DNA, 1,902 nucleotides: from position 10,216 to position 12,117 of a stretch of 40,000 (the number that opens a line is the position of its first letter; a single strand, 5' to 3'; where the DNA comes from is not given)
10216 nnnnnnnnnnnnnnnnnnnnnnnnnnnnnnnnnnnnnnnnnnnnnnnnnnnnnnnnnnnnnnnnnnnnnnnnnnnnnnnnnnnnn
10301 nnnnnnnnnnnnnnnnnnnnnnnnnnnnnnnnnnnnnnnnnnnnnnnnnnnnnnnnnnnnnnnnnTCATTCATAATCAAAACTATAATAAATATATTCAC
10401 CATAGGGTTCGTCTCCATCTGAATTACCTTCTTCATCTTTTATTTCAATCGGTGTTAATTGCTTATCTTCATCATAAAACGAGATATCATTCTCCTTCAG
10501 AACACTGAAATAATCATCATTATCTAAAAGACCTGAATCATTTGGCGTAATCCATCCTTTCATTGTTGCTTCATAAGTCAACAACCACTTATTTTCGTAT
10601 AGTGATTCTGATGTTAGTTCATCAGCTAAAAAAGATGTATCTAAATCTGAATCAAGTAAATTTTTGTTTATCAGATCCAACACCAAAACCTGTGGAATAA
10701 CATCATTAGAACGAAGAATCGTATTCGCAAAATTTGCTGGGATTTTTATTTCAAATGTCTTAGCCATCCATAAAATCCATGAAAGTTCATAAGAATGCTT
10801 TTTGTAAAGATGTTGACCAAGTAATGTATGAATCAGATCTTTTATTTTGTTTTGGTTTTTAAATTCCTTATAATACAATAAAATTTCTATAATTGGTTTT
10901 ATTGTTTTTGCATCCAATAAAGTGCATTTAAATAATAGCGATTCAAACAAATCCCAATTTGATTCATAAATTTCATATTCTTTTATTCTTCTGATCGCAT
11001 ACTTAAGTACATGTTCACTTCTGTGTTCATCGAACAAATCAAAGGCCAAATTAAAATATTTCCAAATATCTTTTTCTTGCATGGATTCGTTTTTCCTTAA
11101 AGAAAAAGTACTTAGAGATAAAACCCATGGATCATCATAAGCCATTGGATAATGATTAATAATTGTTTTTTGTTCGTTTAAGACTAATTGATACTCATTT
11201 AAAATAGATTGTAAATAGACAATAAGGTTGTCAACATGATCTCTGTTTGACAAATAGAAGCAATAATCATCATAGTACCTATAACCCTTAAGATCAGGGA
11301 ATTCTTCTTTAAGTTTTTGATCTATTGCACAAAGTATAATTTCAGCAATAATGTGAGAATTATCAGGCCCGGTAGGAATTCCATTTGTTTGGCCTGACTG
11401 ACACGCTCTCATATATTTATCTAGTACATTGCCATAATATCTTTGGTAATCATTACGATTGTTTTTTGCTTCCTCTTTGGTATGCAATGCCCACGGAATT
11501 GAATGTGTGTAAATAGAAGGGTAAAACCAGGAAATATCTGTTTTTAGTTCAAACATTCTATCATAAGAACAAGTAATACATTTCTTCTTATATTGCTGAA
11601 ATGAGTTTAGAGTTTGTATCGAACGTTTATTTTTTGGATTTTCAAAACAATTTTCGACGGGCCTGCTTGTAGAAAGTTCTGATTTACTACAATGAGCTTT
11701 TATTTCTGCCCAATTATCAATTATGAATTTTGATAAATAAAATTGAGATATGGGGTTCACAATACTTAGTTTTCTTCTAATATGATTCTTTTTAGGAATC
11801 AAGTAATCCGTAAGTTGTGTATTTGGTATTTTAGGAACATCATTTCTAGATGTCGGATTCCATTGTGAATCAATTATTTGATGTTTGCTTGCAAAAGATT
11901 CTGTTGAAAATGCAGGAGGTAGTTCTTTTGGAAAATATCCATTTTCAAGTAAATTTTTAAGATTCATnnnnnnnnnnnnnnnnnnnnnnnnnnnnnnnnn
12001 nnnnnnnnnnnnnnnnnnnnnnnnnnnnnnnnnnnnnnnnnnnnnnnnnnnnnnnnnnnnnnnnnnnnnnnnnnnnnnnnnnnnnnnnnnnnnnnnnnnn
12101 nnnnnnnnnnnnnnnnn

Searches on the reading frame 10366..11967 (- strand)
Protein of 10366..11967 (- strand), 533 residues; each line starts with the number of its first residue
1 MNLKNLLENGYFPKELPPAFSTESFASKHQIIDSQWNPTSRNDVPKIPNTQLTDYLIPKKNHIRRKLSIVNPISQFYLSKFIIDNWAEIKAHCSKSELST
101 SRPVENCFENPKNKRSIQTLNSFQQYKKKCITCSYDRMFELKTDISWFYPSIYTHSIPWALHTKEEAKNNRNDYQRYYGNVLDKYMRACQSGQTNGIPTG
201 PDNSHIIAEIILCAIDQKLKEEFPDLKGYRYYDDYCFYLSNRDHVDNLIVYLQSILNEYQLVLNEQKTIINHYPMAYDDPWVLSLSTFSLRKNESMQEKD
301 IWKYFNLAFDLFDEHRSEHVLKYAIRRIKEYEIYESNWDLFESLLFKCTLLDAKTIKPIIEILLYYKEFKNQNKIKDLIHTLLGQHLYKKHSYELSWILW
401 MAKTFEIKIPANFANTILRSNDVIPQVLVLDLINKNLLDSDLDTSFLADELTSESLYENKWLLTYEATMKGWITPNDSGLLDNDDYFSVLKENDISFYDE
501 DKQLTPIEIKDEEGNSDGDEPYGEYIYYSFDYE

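Call 3: search_protein_families(library=pfam, proteins=[window:10366-11967:-], max_evalue=0.1)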
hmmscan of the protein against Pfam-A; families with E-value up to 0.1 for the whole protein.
window:10366-11967:- (533 aa): 2 families
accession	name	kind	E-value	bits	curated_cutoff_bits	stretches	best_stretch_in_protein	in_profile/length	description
PF00078.32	RVT_1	-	1.1e-09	38.8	29.6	1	141-271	71-192/205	Reverse transcriptase (RNA-dependent DNA polymerase)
PF10788.14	DUF2603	-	0.035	14.6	25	1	237-301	53-116/137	Protein of unknown function (DUF2603)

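Call 5: search_protein_families(library=padloc, proteins=[window:10366-11967:-], max_evalue=0.01)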
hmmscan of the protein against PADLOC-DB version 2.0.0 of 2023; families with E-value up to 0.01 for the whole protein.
window:10366-11967:- (533 aa): 45 families (the best 25 are shown)
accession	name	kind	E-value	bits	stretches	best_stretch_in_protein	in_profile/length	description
PDLC02177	Drt4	-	2e-194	645.3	1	1-515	1-517/541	-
PDLC03748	Drt6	-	4e-173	574.9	1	1-520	2-499/511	DRT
PDLC02179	Drt4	-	1.8e-163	543.4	1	1-516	1-510/542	-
PDLC03752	Drt4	-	1.7e-89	299.3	1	4-501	11-466/467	DRT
PDLC03769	RT_UG30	-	9e-85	283.1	1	4-499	7-492/493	DRT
PDLC02178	Drt4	-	2.8e-79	265.4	1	4-501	19-503/506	-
PDLC02180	Drt4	-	7.9e-79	263.9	1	6-510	13-507/532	-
PDLC03751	RT_UG14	-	1.8e-55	186.6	1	5-411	26-439/493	DRT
PDLC03743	AbiK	-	1.7e-54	184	1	19-468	46-483/546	DRT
PDLC02348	AbiK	-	9.8e-51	171.6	1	20-467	47-485/544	AbiK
PDLC03770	RT_UG31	-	1.7e-49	167.3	1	5-499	2-453/456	DRT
PDLC03744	AbiP2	-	8.4e-43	144.9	1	8-271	22-290/489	DRT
PDLC03784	Drt3b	-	1.5e-42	144.2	2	141-382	174-399/604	DRT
PDLC02176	Drt3b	-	4e-35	119.5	2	141-278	185-328/651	-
PDLC03783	Drt8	-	2.3e-27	94.5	1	43-382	47-381/493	DRT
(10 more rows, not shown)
